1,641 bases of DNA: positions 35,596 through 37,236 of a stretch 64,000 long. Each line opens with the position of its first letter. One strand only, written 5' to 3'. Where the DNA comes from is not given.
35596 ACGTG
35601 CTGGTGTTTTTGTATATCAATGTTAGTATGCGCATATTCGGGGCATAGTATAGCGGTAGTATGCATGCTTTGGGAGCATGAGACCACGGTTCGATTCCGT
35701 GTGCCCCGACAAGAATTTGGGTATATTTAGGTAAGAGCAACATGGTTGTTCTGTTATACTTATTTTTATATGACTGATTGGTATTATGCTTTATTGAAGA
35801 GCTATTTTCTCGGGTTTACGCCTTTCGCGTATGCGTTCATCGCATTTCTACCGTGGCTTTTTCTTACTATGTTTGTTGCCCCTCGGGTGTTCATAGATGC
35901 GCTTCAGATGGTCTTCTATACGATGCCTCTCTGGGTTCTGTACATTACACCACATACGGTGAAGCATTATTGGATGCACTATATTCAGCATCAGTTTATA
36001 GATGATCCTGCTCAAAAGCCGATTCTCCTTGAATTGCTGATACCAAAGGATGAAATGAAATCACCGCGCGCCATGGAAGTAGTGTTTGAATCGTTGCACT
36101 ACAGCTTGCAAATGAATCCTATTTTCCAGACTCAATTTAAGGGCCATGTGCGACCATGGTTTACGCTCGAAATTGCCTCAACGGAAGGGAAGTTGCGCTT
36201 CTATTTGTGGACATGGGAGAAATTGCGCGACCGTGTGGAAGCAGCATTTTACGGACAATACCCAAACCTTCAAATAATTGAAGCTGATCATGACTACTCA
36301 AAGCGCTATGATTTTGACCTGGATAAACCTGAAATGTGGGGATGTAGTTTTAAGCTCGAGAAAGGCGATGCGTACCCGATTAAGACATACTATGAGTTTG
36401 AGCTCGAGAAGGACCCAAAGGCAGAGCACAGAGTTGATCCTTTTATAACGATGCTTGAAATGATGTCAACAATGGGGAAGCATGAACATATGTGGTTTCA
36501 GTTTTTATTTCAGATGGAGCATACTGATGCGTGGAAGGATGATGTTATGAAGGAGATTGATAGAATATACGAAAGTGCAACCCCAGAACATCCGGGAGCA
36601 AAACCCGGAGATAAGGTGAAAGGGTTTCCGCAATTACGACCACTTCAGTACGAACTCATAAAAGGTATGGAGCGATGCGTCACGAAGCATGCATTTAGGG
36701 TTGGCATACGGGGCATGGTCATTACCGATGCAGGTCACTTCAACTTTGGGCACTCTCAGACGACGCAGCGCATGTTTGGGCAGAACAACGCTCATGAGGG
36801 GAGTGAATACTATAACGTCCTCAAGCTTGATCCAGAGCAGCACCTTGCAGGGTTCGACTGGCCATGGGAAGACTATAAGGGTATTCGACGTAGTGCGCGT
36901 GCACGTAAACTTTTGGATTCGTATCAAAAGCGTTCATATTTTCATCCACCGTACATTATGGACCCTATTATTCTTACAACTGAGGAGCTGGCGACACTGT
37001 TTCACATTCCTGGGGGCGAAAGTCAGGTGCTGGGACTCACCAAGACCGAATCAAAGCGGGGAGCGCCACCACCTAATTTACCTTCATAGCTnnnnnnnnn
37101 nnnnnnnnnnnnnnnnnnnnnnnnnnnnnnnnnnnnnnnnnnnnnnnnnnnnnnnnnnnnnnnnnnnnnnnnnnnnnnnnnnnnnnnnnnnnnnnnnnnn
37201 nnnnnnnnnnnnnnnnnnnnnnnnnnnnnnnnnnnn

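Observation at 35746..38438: Tandem paralogous about 447 aa membrane proteins of no recognisable family with a conserved PPPNLP C-terminal tail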

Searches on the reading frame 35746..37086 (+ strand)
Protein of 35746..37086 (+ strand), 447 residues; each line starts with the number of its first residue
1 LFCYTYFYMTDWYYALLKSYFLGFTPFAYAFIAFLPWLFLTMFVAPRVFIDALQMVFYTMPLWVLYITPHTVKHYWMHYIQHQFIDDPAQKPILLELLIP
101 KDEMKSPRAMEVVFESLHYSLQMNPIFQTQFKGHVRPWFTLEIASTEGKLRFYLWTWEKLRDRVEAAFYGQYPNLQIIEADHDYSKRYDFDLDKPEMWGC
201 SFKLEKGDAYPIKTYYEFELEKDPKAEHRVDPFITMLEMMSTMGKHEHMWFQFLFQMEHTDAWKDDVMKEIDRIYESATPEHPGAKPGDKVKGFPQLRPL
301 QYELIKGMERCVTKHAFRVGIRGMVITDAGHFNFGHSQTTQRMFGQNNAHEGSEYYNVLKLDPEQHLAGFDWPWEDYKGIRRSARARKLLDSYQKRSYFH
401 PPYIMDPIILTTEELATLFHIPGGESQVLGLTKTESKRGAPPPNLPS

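Call 5: search_protein_families(library=pfam, proteins=[window:35746-37086:+], max_evalue=1)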
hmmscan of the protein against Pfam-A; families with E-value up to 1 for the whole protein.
window:35746-37086:+ (447 aa): 0 families

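Call 6: search_protein_families(library=ncbifam, proteins=[window:35746-37086:+], max_evalue=1)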
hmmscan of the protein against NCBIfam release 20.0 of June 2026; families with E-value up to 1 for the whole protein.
window:35746-37086:+ (447 aa): 0 families

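Call 7: search_protein_families(library=phrogs, proteins=[window:35746-37086:+], max_evalue=1)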
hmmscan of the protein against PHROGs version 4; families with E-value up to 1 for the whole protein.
window:35746-37086:+ (447 aa): 1 family
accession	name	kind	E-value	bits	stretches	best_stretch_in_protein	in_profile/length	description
phrog_5156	-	unknown function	1.2e-07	31.2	1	130-282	68-207/824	-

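Call 10: search_protein_families(library=padloc, proteins=[window:35746-37086:+], max_evalue=1)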
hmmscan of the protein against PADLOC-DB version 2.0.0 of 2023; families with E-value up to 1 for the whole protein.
window:35746-37086:+ (447 aa): 0 families
